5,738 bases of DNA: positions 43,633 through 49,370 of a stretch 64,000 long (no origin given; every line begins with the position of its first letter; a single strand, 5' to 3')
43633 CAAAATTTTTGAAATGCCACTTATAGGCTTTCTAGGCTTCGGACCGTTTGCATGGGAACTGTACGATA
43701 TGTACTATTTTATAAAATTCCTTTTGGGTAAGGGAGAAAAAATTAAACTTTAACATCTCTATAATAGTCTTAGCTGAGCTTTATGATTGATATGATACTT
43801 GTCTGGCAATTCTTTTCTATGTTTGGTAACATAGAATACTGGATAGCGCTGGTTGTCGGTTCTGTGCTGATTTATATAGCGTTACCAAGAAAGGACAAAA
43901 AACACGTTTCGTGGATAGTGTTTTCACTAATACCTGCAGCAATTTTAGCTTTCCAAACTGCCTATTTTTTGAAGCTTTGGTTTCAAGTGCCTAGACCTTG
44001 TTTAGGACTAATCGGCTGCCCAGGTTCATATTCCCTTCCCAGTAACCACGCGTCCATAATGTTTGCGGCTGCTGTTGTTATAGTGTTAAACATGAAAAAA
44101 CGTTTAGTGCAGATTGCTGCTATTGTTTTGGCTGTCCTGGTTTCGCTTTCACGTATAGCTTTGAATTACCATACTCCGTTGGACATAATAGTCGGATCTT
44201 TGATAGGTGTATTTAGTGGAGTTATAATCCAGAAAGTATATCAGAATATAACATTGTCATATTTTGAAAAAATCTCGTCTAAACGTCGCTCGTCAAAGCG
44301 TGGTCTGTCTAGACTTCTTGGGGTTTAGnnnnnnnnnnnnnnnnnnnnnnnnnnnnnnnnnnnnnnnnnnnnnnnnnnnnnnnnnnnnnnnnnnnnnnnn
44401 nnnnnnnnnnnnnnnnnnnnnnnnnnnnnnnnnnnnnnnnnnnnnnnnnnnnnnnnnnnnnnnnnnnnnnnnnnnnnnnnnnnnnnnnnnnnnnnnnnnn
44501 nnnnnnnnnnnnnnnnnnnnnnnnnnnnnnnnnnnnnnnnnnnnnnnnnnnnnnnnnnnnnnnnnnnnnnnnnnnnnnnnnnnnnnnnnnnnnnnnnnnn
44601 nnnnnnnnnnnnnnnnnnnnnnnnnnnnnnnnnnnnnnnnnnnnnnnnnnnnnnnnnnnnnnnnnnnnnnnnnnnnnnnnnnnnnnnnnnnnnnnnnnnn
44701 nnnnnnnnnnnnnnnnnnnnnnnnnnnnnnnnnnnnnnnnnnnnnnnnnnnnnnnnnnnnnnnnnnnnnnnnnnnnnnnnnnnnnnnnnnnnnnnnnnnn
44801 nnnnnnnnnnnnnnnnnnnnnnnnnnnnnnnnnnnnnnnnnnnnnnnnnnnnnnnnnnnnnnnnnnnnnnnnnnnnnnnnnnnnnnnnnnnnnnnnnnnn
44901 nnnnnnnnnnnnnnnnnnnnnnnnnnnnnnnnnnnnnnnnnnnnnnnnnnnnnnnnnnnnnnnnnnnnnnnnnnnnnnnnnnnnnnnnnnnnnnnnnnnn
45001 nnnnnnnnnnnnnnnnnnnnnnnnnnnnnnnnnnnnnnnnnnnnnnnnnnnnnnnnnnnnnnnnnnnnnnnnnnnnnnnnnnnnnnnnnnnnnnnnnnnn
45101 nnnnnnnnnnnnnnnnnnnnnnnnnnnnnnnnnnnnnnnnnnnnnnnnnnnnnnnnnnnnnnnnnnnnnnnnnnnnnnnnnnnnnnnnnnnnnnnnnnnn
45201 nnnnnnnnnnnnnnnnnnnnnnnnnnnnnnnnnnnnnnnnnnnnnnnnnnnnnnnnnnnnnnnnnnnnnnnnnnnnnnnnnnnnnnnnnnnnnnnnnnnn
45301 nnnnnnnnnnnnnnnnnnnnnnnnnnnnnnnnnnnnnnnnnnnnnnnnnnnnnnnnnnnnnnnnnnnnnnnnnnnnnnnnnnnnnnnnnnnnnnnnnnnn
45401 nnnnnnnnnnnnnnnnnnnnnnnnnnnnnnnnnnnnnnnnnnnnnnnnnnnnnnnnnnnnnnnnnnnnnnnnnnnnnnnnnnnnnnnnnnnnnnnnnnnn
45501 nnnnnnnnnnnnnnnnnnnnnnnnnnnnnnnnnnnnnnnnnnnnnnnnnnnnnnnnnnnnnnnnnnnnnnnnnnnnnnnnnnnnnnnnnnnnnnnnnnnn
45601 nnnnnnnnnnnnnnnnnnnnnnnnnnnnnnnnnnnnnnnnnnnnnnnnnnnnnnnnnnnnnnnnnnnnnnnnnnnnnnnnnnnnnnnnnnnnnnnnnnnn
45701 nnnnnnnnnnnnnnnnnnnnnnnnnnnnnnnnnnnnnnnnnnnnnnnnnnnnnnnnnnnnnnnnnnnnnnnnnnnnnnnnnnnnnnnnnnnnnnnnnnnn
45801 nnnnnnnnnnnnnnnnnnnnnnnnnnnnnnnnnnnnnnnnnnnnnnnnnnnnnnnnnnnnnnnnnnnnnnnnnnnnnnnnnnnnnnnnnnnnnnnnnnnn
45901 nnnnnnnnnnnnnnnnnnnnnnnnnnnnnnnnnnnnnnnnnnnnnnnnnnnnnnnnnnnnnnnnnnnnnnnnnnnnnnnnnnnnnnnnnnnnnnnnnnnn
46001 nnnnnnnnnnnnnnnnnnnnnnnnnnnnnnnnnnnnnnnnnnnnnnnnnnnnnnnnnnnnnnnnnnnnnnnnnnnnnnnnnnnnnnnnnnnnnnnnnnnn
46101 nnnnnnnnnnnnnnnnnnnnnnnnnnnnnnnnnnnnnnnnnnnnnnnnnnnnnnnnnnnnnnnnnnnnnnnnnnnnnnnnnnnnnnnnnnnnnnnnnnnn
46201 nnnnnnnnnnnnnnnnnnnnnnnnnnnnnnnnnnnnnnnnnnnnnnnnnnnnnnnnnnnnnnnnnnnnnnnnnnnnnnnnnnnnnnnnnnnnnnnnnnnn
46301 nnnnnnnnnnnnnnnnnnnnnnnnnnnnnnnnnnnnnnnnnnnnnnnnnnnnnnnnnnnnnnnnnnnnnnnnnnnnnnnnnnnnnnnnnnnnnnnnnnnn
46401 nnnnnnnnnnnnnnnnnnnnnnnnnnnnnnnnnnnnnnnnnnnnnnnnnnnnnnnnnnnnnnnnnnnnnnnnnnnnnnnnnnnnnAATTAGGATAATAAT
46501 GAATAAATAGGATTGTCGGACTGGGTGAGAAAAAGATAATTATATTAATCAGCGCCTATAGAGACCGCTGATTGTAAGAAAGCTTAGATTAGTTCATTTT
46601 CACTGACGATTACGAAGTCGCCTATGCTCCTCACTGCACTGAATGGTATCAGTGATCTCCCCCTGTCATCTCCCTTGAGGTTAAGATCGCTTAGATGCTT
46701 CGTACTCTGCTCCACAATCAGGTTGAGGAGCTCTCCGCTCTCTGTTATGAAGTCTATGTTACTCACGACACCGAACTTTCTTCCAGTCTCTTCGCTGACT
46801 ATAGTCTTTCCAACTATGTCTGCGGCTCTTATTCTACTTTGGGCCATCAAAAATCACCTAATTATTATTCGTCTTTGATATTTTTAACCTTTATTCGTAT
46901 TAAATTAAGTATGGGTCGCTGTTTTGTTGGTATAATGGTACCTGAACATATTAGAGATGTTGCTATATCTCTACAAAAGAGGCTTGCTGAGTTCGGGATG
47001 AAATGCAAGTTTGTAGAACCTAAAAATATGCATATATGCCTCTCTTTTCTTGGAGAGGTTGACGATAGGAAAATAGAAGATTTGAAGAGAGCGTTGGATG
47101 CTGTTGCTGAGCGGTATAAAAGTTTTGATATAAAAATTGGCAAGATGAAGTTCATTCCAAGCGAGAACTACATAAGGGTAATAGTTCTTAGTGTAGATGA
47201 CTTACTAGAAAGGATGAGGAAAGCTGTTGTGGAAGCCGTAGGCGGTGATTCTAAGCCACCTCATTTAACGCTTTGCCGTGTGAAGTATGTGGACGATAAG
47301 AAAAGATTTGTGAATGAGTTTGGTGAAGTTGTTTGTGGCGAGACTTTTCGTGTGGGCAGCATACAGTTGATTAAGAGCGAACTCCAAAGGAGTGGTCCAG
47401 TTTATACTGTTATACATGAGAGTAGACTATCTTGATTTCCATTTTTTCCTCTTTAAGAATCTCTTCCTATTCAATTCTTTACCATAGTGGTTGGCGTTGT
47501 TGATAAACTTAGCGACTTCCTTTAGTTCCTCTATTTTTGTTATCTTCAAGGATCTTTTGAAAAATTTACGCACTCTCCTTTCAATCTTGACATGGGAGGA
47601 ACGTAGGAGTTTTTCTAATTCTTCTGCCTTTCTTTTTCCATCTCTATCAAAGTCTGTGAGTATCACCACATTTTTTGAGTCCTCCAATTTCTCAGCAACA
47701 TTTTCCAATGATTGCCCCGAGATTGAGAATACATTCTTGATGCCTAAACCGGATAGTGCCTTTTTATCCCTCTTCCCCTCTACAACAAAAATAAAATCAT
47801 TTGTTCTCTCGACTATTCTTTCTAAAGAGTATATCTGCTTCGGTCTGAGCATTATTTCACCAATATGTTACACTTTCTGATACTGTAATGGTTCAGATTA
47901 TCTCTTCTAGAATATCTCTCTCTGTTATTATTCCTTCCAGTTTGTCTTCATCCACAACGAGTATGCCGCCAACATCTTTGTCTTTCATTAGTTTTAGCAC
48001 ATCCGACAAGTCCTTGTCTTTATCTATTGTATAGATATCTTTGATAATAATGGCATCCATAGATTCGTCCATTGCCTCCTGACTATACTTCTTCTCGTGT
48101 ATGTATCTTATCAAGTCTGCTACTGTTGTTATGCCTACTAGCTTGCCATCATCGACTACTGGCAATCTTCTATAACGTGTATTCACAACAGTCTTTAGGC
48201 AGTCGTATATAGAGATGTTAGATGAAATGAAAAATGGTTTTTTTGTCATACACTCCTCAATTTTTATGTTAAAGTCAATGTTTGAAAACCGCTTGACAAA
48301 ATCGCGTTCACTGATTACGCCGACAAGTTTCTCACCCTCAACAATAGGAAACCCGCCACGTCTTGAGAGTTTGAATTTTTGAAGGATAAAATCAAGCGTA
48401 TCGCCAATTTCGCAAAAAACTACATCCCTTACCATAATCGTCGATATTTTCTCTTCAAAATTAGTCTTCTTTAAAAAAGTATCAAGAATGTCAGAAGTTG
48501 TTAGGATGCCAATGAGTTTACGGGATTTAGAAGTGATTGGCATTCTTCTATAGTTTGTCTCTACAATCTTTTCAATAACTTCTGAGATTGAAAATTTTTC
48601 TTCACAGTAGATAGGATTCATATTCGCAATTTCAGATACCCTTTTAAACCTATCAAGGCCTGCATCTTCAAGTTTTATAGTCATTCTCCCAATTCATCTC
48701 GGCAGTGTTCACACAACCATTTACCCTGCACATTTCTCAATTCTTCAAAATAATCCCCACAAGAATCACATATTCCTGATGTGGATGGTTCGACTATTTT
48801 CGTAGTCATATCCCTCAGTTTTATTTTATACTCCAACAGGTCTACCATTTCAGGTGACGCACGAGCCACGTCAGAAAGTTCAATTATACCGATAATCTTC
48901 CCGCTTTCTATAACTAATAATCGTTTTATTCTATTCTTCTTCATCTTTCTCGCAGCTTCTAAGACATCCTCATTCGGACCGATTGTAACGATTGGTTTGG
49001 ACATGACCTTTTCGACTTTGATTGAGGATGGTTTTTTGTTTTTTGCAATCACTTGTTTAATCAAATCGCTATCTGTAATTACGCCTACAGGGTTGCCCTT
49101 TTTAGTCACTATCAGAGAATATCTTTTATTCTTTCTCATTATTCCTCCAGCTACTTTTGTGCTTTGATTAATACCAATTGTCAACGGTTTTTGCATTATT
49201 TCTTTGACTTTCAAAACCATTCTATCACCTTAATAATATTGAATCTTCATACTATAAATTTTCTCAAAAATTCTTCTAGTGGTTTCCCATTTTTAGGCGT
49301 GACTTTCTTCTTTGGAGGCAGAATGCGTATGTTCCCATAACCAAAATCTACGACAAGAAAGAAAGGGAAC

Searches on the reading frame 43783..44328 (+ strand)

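Call 56: search_protein_families(library=pfam, proteins=[window:43783-44328:+], max_evalue=0.001)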
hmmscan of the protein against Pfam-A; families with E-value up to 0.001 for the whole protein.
window:43783-44328:+ (181 aa): 2 families
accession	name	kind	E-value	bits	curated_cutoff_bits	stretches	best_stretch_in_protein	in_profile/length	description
PF01569.27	PAP2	-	9.1e-19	67.9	27.2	1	49-155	9-127/130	PAP2 superfamily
PF14378.12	PAP2_3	-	2.1e-06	28.1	27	1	83-145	125-187/190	PAP2 superfamily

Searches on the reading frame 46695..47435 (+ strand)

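Call 56: search_protein_families(library=pfam, proteins=[window:46695-47435:+], max_evalue=0.001)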
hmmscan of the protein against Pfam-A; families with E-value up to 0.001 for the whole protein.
window:46695-47435:+ (246 aa): 2 families
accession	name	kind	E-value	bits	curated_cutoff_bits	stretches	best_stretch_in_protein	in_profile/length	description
PF02834.22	LigT_PEase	-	1.8e-21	76.6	23.3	2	81-164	2-87/87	LigT like Phosphoesterase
PF13563.12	2_5_RNA_ligase2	-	4.3e-08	33.8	27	1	111-229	25-149/152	2'-5' RNA ligase superfamily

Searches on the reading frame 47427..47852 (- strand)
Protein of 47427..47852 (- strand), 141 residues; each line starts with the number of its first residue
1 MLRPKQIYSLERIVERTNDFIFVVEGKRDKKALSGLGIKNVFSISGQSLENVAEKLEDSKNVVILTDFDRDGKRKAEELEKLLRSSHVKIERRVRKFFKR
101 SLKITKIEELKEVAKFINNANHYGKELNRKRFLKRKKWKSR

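Call 56: search_protein_families(library=pfam, proteins=[window:47427-47852:-], max_evalue=0.001)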
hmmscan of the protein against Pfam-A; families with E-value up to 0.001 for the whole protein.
window:47427-47852:- (141 aa): 3 families
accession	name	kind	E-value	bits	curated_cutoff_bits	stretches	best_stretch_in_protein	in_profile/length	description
PF13662.12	Toprim_4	-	6.8e-10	39.5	25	1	21-92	3-83/85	Toprim domain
PF01751.28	Toprim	-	1.1e-09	38.8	23.1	1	21-90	2-93/96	Toprim domain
PF13155.12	Toprim_2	-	3.5e-07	30.9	22.1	1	22-93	1-76/88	Toprim-like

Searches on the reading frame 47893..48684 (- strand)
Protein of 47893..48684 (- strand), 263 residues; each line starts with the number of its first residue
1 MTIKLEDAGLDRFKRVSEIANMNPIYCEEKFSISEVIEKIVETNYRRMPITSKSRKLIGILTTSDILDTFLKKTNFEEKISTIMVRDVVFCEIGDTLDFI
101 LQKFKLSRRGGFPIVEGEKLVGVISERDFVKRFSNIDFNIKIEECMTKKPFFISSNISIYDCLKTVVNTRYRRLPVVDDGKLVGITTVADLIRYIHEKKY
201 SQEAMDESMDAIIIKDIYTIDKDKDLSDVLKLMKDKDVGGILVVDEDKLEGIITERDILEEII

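Call 8: search_protein_families(library=pfam, proteins=[window:47893-48684:-], max_evalue=0.01)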
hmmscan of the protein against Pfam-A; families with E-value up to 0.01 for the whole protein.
window:47893-48684:- (263 aa): 1 family
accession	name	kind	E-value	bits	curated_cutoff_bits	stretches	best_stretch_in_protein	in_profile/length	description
PF00571.33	CBS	-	6.9e-51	170.8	24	4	142-196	1-56/57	CBS domain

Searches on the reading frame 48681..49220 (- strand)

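Call 8: search_protein_families(library=pfam, proteins=[window:48681-49220:-], max_evalue=0.01)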
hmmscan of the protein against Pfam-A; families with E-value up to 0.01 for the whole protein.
window:48681-49220:- (179 aa): 2 families
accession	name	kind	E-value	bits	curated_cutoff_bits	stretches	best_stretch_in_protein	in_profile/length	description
PF00571.33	CBS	-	4.5e-26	91.4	24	2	69-122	1-55/57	CBS domain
PF07282.18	Cas12f1-like_TNB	-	2.3e-05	24.9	26.3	1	125-174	4-47/60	Cas12f1-like, TNB domain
